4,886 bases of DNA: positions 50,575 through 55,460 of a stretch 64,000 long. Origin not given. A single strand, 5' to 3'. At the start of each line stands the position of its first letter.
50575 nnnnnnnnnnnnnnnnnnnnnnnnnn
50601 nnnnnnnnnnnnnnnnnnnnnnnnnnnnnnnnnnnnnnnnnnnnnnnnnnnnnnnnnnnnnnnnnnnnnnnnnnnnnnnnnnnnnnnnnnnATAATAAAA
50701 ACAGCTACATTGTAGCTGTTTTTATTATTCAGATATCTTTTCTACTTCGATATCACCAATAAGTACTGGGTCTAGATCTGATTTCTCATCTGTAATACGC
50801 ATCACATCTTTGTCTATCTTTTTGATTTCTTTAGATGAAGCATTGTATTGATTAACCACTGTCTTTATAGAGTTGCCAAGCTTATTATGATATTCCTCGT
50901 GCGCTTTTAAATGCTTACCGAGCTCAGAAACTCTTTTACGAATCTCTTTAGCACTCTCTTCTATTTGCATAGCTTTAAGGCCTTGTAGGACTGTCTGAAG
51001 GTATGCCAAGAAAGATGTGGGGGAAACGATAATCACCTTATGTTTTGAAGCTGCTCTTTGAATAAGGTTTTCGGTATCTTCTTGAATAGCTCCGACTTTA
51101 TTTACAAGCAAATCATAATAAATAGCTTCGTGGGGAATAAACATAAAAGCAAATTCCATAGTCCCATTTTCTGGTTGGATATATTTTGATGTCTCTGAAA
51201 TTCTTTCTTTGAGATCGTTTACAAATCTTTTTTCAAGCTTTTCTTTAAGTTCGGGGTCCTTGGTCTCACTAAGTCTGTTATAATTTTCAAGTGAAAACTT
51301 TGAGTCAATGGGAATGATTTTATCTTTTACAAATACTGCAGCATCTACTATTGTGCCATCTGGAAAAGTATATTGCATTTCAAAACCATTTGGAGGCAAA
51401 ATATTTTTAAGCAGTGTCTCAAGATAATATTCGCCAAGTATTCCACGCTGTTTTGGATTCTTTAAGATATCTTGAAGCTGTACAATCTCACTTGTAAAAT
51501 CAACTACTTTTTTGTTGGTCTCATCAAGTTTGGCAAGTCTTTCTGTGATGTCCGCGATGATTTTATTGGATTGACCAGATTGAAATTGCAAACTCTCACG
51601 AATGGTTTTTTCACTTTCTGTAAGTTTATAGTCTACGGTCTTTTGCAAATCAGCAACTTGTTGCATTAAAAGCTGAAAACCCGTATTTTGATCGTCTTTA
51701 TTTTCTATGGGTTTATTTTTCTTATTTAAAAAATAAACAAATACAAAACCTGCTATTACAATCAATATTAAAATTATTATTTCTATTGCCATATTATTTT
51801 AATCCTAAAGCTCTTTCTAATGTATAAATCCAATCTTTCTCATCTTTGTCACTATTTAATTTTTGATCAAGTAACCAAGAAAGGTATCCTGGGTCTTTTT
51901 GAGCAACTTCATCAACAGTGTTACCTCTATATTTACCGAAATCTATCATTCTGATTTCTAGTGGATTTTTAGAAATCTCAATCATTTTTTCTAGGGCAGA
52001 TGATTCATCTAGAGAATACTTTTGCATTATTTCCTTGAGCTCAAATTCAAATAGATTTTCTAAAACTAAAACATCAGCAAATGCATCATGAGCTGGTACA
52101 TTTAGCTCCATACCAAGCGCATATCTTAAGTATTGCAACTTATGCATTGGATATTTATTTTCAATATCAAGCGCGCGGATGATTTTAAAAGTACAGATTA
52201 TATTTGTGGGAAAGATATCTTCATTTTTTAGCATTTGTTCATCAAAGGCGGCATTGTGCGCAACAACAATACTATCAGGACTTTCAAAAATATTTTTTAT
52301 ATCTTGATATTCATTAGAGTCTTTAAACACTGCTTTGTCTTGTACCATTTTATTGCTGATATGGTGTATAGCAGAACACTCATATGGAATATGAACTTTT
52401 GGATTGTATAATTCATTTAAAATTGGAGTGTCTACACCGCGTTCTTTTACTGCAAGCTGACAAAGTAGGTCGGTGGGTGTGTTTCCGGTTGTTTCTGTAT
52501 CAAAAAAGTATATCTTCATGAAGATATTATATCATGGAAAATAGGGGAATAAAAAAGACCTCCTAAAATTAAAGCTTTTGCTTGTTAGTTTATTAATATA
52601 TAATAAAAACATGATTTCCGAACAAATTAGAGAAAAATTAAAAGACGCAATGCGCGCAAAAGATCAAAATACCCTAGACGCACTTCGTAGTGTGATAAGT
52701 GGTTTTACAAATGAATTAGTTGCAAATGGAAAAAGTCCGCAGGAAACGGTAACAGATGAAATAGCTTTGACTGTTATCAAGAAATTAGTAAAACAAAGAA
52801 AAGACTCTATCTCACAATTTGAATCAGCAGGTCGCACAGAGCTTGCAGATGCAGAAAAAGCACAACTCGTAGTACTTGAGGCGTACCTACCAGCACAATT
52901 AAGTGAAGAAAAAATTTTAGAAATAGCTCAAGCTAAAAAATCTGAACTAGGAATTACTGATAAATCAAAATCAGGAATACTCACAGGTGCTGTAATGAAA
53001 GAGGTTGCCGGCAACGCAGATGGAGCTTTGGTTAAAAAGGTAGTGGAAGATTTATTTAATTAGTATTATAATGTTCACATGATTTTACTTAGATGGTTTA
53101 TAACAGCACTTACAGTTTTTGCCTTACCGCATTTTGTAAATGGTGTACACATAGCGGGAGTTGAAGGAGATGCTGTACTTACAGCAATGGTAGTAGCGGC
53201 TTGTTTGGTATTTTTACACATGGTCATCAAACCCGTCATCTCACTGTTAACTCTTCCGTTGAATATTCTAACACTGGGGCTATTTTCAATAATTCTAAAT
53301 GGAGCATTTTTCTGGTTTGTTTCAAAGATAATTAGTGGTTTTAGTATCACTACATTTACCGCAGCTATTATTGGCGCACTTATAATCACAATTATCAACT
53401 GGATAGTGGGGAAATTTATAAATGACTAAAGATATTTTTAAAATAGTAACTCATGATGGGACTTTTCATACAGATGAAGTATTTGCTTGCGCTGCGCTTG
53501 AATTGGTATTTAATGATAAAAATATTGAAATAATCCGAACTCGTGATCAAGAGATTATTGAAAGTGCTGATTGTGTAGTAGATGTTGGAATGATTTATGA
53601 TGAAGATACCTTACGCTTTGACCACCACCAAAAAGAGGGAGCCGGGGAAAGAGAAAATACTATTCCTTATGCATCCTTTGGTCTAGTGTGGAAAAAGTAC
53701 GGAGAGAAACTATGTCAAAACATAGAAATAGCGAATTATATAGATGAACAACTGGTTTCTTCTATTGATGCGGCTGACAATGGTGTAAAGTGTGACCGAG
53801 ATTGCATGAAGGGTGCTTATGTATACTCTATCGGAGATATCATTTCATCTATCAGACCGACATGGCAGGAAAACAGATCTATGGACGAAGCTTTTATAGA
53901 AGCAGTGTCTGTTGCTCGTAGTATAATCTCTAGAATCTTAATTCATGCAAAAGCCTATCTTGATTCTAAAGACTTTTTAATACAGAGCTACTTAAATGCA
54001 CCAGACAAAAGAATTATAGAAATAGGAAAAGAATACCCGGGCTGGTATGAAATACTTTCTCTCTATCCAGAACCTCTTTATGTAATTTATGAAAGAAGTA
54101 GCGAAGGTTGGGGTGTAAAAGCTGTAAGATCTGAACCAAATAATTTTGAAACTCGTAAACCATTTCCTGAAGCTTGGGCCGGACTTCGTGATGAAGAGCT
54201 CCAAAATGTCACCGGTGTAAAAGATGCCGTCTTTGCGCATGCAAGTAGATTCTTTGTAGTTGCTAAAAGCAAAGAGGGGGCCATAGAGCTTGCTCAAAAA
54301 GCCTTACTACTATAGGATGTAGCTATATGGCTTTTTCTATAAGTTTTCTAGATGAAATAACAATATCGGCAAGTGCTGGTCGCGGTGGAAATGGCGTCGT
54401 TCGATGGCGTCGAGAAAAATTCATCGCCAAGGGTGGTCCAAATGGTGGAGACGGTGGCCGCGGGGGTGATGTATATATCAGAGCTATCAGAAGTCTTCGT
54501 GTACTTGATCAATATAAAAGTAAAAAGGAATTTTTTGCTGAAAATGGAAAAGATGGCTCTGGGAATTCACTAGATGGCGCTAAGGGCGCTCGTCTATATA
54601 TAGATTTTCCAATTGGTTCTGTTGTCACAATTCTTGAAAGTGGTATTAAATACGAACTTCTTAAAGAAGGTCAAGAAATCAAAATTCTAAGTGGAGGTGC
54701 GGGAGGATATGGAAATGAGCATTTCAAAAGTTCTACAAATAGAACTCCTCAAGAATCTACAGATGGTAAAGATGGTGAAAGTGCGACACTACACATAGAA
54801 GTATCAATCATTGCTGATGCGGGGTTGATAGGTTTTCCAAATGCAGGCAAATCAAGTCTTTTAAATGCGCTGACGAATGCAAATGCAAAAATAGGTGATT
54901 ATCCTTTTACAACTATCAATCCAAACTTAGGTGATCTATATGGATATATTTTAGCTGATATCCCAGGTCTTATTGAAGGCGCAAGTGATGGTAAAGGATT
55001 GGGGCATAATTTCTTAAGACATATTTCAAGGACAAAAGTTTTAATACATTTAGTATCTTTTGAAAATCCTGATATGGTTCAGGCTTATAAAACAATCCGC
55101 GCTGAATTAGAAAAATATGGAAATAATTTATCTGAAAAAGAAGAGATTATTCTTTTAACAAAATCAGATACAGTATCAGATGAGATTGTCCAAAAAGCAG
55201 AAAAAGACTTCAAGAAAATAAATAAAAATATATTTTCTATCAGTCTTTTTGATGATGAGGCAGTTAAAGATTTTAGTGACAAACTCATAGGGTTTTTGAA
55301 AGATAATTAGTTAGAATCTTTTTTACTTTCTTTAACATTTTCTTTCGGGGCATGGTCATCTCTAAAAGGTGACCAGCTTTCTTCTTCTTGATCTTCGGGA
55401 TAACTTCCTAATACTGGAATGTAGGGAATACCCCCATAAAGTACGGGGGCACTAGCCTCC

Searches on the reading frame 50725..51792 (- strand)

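Call 57: search_protein_families(library=pfam, proteins=[window:50725-51792:-], max_evalue=0.001)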
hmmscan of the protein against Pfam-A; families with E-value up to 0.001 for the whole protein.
window:50725-51792:- (355 aa): 1 family
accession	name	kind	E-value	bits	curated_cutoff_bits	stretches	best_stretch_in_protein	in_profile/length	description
PF02646.22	RmuC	-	6.6e-52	176.9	26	1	47-330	4-274/291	RmuC family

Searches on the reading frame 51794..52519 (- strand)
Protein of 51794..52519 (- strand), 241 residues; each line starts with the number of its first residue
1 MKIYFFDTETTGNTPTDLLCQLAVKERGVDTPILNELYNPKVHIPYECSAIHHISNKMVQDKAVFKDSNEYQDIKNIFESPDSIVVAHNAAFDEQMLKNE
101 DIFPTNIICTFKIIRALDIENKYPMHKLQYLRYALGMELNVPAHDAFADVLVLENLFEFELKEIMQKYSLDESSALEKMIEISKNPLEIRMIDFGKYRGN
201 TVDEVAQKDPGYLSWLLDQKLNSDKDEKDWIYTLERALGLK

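Call 58: search_protein_families(library=pfam, proteins=[window:51794-52519:-], max_evalue=0.001)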
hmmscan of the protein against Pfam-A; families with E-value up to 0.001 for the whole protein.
window:51794-52519:- (241 aa): 3 families
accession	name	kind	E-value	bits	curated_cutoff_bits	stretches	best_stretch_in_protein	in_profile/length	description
PF00929.31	RNase_T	-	1.1e-14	55.8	24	1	5-154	2-161/164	Exonuclease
PF20600.3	ExoX-like_C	-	2.2e-12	46.6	26.5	1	192-219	1-28/30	Exodeoxyribonuclease X-like C-terminal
PF01612.26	DNA_pol_A_exo1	-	1.6e-07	31.7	23.6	1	57-131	52-123/173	3'-5' exonuclease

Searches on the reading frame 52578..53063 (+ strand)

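Call 58: search_protein_families(library=pfam, proteins=[window:52578-53063:+], max_evalue=0.001)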
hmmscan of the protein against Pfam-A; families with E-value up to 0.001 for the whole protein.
window:52578-53063:+ (161 aa): 1 family
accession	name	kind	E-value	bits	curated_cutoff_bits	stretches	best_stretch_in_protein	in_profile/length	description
PF09424.15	YqeY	-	5e-37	127.6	27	1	15-158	2-141/143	Yqey-like protein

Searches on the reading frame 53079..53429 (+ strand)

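Call 58: search_protein_families(library=pfam, proteins=[window:53079-53429:+], max_evalue=0.001)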
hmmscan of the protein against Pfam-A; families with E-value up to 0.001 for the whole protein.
window:53079-53429:+ (116 aa): 1 family
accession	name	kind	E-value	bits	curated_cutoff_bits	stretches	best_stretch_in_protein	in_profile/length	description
PF04020.18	Phage_holin_4_2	-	6.6e-25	88.2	28.8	1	2-109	3-105/105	Mycobacterial 4 TMS phage holin, superfamily IV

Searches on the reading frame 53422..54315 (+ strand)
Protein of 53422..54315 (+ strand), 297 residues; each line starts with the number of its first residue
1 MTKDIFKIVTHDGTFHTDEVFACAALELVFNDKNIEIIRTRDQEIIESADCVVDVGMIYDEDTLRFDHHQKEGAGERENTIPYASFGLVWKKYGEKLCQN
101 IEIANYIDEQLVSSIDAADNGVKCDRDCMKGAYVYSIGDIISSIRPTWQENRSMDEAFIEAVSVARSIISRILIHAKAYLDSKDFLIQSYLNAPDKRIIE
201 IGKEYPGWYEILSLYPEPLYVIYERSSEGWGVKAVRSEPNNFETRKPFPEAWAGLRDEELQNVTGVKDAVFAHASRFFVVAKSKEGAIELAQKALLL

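Call 58: search_protein_families(library=pfam, proteins=[window:53422-54315:+], max_evalue=0.001)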
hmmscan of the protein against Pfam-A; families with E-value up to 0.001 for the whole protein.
window:53422-54315:+ (297 aa): 1 family
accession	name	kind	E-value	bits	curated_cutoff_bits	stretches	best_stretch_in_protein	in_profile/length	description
PF03690.18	MYG1_exonuc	-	6e-77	259.8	22.1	1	7-295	1-318/318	Uncharacterised protein family (UPF0160)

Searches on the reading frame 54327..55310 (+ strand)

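Call 58: search_protein_families(library=pfam, proteins=[window:54327-55310:+], max_evalue=0.001)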
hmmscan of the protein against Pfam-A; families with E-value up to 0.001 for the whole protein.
window:54327-55310:+ (327 aa): 4 families
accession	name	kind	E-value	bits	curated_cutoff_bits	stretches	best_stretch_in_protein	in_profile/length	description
PF01018.28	GTP1_OBG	-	5.3e-46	156.5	27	1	9-159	2-153/155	GTP1/OBG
PF01926.29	MMR_HSR1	-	1.7e-25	89.8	21.9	1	165-279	2-113/113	50S ribosome-binding GTPase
PF02421.24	FeoB_N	-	8.6e-09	35.5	27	1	166-215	4-57/156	Ferrous iron transport protein B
PF03193.22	RsgA_GTPase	-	0.0001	22.6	30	0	272-320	55-104/174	RsgA GTPase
